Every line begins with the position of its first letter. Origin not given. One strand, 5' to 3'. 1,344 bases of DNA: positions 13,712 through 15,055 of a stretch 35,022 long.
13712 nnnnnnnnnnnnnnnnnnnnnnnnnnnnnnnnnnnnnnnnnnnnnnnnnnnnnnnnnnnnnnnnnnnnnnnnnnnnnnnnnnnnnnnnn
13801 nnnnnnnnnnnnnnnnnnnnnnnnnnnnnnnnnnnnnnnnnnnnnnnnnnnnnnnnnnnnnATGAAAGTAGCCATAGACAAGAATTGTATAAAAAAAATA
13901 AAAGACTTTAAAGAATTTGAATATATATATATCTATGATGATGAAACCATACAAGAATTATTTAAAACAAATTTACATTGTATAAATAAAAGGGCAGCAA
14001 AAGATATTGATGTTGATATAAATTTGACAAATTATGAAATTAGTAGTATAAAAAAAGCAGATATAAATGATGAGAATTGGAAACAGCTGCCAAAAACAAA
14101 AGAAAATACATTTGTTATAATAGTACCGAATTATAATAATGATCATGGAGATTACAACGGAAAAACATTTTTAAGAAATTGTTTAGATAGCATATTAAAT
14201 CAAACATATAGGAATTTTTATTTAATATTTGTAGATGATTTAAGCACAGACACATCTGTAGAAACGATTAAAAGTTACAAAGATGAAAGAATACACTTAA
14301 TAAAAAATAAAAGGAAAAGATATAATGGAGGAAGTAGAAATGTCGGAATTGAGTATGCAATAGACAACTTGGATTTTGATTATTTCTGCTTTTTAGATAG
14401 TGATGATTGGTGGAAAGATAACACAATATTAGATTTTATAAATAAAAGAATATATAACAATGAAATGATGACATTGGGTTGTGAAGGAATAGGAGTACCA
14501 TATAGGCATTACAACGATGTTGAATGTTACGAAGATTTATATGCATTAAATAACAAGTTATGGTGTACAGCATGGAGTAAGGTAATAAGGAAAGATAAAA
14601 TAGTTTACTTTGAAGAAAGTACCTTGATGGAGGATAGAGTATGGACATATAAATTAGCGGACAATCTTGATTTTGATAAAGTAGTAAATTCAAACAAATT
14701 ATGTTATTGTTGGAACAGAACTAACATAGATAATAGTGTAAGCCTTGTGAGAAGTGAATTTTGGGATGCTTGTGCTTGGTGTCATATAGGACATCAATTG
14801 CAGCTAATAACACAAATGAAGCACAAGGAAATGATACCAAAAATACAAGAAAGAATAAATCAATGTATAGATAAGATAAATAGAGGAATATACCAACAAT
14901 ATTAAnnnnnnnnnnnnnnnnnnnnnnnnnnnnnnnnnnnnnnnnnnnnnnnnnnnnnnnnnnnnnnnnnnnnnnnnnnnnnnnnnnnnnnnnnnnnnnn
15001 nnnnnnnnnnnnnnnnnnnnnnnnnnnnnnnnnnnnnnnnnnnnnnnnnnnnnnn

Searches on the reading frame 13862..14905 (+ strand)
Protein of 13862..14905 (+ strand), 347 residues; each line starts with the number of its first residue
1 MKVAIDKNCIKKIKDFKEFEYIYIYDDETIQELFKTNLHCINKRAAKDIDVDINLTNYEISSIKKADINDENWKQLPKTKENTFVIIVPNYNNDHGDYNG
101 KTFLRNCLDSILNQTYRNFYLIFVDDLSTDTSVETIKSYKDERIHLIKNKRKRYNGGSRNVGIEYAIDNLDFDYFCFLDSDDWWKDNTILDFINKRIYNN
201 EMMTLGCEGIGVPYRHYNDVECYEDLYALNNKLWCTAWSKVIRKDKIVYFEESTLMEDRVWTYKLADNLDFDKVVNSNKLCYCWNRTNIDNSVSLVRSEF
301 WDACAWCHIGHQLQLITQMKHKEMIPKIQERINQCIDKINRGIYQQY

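Call 32: search_protein_families(library=phrogs, max_evalue=0.00001, proteins=[window:13862-14905:+])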
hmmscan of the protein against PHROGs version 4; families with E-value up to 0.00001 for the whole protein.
window:13862-14905:+ (347 aa): 2 families
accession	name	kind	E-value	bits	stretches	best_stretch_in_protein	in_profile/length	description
phrog_22739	-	moron, auxiliary metabolic gene and host takeover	4.1e-07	30.3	1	86-210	6-123/327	GtrB-like O-antigen conversion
phrog_841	-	moron, auxiliary metabolic gene and host takeover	4e-06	27.6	1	84-200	4-115/309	GtrB-like O-antigen conversion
